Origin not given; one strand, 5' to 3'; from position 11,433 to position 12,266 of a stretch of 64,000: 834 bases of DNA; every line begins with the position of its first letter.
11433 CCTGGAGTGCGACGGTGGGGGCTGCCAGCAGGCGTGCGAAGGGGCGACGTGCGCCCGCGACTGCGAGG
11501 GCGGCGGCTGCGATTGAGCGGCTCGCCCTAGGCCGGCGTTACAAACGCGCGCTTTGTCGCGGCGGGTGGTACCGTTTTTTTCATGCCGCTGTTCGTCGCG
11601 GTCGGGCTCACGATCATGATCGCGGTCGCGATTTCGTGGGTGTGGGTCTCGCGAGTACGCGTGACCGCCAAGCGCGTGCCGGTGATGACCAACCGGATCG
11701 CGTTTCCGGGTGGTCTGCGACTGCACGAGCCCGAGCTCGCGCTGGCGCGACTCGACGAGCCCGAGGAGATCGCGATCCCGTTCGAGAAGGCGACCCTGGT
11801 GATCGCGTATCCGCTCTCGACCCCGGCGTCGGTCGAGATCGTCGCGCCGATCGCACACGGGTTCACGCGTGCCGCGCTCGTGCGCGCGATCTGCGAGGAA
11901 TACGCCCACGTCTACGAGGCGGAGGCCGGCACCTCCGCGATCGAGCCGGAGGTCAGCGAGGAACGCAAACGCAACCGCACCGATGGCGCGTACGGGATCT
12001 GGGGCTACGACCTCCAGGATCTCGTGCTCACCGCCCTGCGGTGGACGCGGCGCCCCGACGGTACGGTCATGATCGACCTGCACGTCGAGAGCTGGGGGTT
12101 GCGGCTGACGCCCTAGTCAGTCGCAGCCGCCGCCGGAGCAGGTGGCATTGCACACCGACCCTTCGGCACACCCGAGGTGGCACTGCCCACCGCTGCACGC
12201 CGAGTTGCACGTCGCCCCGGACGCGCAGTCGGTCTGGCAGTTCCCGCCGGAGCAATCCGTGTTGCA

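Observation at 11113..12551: Two paralogous secreted proteins built from a ~19-20-residue Cys/Gly repeat, flanking a membrane-protein gene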

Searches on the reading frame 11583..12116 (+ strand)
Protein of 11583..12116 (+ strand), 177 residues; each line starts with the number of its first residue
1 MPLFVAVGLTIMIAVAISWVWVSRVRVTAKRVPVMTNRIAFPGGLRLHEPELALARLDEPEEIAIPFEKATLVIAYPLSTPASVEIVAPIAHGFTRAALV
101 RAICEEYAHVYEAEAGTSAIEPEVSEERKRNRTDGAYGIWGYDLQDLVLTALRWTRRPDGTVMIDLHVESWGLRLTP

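Call 3: search_protein_families(library=pfam, proteins=[window:11583-12116:+], max_evalue=10)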
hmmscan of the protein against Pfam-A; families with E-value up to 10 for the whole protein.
window:11583-12116:+ (177 aa): 1 family
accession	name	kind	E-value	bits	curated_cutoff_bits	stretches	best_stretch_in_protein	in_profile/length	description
PF06522.17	B12D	-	3.5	7.5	21.5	1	1-16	7-22/54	NADH-ubiquinone reductase complex 1 MLRQ subunit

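Call 4: search_protein_families(library=ncbifam, proteins=[window:11583-12116:+], max_evalue=10)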
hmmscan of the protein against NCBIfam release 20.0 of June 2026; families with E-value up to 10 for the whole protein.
window:11583-12116:+ (177 aa): 1 family
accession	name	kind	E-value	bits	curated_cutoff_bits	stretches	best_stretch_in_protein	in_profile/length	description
NF007886.0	PRK10591.1-5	equivalog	2.9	8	164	0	3-21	49-67/104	hypothetical protein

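Call 7: find_homologous_proteins(query=window:11583-12113:+, max_evalue=0.001)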
Query window:11583-12113:+ (177 aa): 299 proteins with E <= 0.001 among 605 candidates; the best 120 are listed.
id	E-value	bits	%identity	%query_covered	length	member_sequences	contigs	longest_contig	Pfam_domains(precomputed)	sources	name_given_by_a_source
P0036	4.9e-109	380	98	100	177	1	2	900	-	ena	-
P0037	3.0e-107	374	96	100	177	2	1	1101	-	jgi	-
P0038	3.5e-91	322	85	97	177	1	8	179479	-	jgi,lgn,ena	-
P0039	2.3e-90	319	83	97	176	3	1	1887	-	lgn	-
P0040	5.0e-90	318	82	97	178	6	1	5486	-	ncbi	-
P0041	1.2e-89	317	83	97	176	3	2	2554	-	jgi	jgi:hypothetical protein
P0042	1.9e-89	316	79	99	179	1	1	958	-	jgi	jgi:hypothetical protein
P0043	7.9e-88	311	81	97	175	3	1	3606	-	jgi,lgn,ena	-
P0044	1.0e-87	311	80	99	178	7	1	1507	-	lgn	-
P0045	1.0e-87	311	80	97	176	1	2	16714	-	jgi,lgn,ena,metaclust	metaclust:\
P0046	9.5e-86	304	81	97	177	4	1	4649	-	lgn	-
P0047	5.1e-85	302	78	98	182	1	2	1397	-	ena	-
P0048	4.2e-84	299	77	97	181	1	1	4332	-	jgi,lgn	jgi:hypothetical protein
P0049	4.5e-84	299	79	98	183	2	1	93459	-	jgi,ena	-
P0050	2.3e-83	297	74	97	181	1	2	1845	-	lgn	-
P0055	6.6e-81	289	73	97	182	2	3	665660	-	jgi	jgi:hypothetical protein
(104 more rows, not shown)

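Call 29: find_encoding_contigs(protein=P0038, flank=8000, max_places=2)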
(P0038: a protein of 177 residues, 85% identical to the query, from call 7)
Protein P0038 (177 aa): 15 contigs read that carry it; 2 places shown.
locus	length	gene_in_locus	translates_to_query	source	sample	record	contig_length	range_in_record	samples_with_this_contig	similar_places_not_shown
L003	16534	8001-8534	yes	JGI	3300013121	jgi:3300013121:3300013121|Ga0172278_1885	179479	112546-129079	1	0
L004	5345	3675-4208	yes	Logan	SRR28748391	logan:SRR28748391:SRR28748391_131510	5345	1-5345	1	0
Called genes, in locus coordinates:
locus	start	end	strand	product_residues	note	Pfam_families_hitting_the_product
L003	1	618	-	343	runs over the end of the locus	-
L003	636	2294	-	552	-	PF09136:Glucodextran_B (weak)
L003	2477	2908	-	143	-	PF01253:SUI1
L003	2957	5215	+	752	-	PF00069:Pkinase, PF07714:PK_Tyr_Ser-Thr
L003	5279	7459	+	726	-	PF17678:Glyco_hydro_92N, PF07971:Glyco_hydro_92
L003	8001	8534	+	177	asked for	-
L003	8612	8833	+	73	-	-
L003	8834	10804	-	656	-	PF04015:DUF362, PF06452:CBM9_1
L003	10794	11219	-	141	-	-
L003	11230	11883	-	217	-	PF05728:UPF0227, PF12697:Abhydrolase_6 (weak), PF00561:Abhydrolase_1 (faint), PF00326:Peptidase_S9 (weak), PF12146:Hydrolase_4 (weak)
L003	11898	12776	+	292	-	PF03747:ADP_ribosyl_GH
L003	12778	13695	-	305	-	PF04536:TPM_phosphatase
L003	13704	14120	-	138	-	PF04536:TPM_phosphatase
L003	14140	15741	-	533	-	-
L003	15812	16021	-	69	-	-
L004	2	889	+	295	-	?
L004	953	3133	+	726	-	PF17678:Glyco_hydro_92N, PF07971:Glyco_hydro_92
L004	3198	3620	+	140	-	-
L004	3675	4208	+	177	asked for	-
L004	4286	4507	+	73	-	-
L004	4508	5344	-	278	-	?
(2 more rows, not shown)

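Call 30: find_encoding_contigs(protein=P0049, flank=8000, max_places=2)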
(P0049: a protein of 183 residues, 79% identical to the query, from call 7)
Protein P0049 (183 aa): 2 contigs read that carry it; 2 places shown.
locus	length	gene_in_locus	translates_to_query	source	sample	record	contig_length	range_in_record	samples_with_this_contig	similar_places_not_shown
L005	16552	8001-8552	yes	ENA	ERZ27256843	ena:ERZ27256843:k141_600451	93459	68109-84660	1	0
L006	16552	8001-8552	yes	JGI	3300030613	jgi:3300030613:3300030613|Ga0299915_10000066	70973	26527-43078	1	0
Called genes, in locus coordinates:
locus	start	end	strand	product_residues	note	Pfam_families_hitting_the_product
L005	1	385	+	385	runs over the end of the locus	PF00657:Lipase_GDSL, PF13472:Lipase_GDSL_2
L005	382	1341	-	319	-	-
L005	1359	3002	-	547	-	PF09136:Glucodextran_B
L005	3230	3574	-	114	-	PF01253:SUI1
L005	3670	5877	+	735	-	PF17678:Glyco_hydro_92N, PF07971:Glyco_hydro_92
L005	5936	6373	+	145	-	-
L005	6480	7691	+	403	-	PF00930:DPPIV_N (faint), PF26550:Tricorn_2nd, PF26549:Tricorn_N, PF26549:Tricorn_N, PF07676:PD40, PF26550:Tricorn_2nd, PF26549:Tricorn_N, PF07676:PD40, +3 more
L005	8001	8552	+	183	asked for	-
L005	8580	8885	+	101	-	-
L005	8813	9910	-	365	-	PF00561:Abhydrolase_1, PF12146:Hydrolase_4, PF12697:Abhydrolase_6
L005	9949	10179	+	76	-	-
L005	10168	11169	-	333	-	PF12625:Arabinose_bd, PF12833:HTH_18, PF00165:HTH_AraC (faint)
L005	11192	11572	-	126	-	PF14087:DUF4267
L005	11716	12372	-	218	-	PF00561:Abhydrolase_1 (faint), PF05728:UPF0227, PF12697:Abhydrolase_6 (weak), PF12146:Hydrolase_4 (weak), PF00326:Peptidase_S9 (weak)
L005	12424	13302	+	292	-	PF03747:ADP_ribosyl_GH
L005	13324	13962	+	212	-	PF01914:MarC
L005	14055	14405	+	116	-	-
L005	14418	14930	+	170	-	-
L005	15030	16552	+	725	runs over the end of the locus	PF08497:Radical_SAM_N, PF04055:Radical_SAM, PF11842:DUF3362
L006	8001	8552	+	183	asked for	-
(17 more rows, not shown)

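Call 31: find_encoding_contigs(protein=P0055, flank=8000, max_places=2)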
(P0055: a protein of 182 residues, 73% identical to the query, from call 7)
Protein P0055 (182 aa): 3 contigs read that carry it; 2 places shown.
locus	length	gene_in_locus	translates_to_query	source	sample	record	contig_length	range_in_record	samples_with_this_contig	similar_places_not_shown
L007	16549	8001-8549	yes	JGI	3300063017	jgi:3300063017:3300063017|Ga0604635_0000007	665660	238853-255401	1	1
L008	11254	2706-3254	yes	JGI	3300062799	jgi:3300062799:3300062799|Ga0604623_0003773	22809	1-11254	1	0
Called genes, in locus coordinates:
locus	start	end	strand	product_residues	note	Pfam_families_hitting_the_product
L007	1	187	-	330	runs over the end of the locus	-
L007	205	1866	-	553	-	PF09136:Glucodextran_B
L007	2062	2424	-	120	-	PF01253:SUI1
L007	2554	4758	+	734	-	PF00069:Pkinase, PF07714:PK_Tyr_Ser-Thr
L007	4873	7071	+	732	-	PF17678:Glyco_hydro_92N, PF07971:Glyco_hydro_92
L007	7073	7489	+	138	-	-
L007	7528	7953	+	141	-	-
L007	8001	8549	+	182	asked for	-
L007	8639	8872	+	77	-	-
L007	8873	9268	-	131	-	-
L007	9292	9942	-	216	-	PF00561:Abhydrolase_1 (faint), PF05728:UPF0227, PF12697:Abhydrolase_6 (weak), PF12146:Hydrolase_4 (weak)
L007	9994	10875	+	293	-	PF03747:ADP_ribosyl_GH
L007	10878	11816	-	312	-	PF04536:TPM_phosphatase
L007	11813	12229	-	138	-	PF04536:TPM_phosphatase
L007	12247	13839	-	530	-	PF00069:Pkinase, PF03109:ABC1 (faint), PF07714:PK_Tyr_Ser-Thr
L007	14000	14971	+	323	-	-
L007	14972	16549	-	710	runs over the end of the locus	PF08497:Radical_SAM_N, PF04055:Radical_SAM, PF11842:DUF3362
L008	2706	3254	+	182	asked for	-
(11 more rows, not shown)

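Call 39: search_solved_structures(query=A2, max_evalue=10, show_alignments=1)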
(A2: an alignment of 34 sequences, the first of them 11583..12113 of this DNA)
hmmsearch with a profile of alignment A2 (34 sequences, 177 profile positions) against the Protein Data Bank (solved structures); distinct sequences matched with E-value up to 10: 0.

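Call 40: search_protein_families(library=padloc, proteins=[window:11583-12113:+], max_evalue=1)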
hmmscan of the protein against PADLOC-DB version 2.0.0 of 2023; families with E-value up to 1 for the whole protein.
window:11583-12113:+ (177 aa): 0 families

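Call 44: predict_structure(alignment_id=A2)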
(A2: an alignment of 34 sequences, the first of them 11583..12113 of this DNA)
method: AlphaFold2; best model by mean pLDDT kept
length: 177 residues; sequences in the alignment: 34
mean_pLDDT: 70.5   pTM: 0.57
mean pLDDT of the five models: 70.5, 70.4, 65.8, 59.2, 59.1
residues with pLDDT >= 90: 12; 70-90: 98; 50-70: 44; < 50: 23
segments of 3 or more residues with pLDDT < 50: 118-123, 130-139, 174-177
pLDDT, mean of each block of 10 residues (from residue 1): 83 94 72 67 75 73 74 67 78 78 80 59 49 44 68 77 78 46
secondary structure, 60 per line:
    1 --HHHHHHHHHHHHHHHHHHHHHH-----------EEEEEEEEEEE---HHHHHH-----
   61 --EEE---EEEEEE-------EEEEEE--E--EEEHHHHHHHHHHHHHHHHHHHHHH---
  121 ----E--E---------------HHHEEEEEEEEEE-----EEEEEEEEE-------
elements in order: H3-24 E36-46 H50-55 E63-65 E69-74 E82-87 E93-95 H96-117 E147-156 E162-170

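Call 50: find_related_loci(query=A2, collection=genome_contigs, flank=6000)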
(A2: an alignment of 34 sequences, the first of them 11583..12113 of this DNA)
Query A2 (177 aa) in genome_contigs; peptide patterns used: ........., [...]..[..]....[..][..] (x = any residue, [..] = any of these).
49 stretches matched a pattern; 28 encode a relative of the query (tblastn E <= 1e-3); 28 distinct loci.
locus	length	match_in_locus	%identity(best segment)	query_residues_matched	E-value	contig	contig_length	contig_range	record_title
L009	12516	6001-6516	81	6-176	1e-93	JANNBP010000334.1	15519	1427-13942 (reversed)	MAG: Deltaproteobacteria bacterium isolate OTE_78_metabat_316 OTE_78_k141_2501827, whole genome shotgun sequence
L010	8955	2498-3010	80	5-176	3e-91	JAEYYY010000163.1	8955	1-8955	MAG: Proteobacteria bacterium isolate OH_CBlB_71 k127_2874951, whole genome shotgun sequence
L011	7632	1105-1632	64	1-170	6e-67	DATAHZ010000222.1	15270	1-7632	MAG TPA_asm: Kofleriaceae bacterium isolate SMAG_U6870 k141_128245, whole genome shotgun sequence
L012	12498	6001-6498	60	3-170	4e-63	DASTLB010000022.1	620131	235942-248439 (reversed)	MAG TPA_asm: Kofleriaceae bacterium isolate SMAG_U2472 k141_969508, whole genome shotgun sequence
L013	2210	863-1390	58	1-170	1e-63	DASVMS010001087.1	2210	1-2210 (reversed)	MAG TPA_asm: Kofleriaceae bacterium isolate SMAG_U3106 k141_118393, whole genome shotgun sequence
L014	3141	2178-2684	60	9-169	2e-62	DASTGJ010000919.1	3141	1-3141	MAG TPA_asm: Kofleriaceae bacterium isolate SMAG_U27 k141_246422, whole genome shotgun sequence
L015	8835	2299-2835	60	3-170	5e-62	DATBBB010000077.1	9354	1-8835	MAG TPA_asm: Kofleriaceae bacterium isolate SMAG_U5747 k141_476976, whole genome shotgun sequence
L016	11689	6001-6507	60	7-170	1e-61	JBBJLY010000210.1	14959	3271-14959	MAG: Kofleriaceae bacterium isolate RUP_SRG_46 NODE_7393_length_14959_cov_5.876006, whole genome shotgun sequence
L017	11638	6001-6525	57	1-169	4e-61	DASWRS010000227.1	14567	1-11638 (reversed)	MAG TPA_asm: Kofleriaceae bacterium isolate SMAG_U3528 k141_3824112, whole genome shotgun sequence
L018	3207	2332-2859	58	1-170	4e-61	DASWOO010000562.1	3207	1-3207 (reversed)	MAG TPA_asm: Kofleriaceae bacterium isolate SMAG_U3443 k141_1992947, whole genome shotgun sequence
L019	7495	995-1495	59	9-170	3e-60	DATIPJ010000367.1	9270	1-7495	MAG TPA_asm: Kofleriaceae bacterium isolate SMAG_U15847 k141_820129, whole genome shotgun sequence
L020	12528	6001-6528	59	1-170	3e-60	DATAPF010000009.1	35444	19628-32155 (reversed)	MAG TPA_asm: Kofleriaceae bacterium isolate SMAG_U5434 k141_6544249, whole genome shotgun sequence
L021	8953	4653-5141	59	11-169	4e-60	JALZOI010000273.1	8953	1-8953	MAG: Myxococcota bacterium isolate MSU bin107 SD1459_NODE_2116_length_8953_cov_2.823249, whole genome shotgun sequence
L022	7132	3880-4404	58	1-169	4e-60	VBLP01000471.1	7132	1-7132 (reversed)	MAG: Deltaproteobacteria bacterium isolate DP_38 14_0903_13_30cm_scaffold_3071012, whole genome shotgun sequence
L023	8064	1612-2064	65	23-169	1e-59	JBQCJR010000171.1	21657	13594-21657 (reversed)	MAG: Kofleriaceae bacterium isolate bin995 k127_5253341, whole genome shotgun sequence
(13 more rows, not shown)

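Call 67: search_protein_families(library=pfam, proteins=[L007:8639-8872:+], max_evalue=1)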
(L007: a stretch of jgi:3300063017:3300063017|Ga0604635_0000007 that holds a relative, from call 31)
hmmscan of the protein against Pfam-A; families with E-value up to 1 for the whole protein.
L007:8639-8872:+ (77 aa): 0 families

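Call 74: find_encoding_contigs(protein=P0037, flank=3000, max_places=4)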
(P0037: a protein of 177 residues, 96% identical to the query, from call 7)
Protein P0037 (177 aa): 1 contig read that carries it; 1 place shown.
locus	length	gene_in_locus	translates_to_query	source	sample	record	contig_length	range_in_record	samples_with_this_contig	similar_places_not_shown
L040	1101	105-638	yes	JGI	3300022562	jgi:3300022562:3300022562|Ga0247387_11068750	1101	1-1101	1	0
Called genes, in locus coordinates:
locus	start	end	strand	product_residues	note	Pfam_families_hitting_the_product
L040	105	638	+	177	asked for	-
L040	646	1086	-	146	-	-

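Call 75: find_encoding_contigs(protein=P0036, flank=3000, max_places=4)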
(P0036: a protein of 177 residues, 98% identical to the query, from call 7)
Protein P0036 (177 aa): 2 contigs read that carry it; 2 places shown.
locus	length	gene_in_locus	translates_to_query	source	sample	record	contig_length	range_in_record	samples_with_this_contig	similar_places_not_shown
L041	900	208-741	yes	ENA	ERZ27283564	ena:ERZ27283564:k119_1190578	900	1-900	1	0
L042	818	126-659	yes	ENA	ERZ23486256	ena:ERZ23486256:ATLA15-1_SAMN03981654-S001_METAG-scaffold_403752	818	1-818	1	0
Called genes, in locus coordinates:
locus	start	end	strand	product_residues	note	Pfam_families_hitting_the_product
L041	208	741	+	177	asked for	-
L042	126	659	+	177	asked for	-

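Call 78: search_dna_similar(query=window:11583-12113:+, collection=plasmids, mode=protein, max_evalue=0.001, max_rows=10)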
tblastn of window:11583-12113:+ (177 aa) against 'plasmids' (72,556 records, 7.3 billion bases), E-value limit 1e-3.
No match.
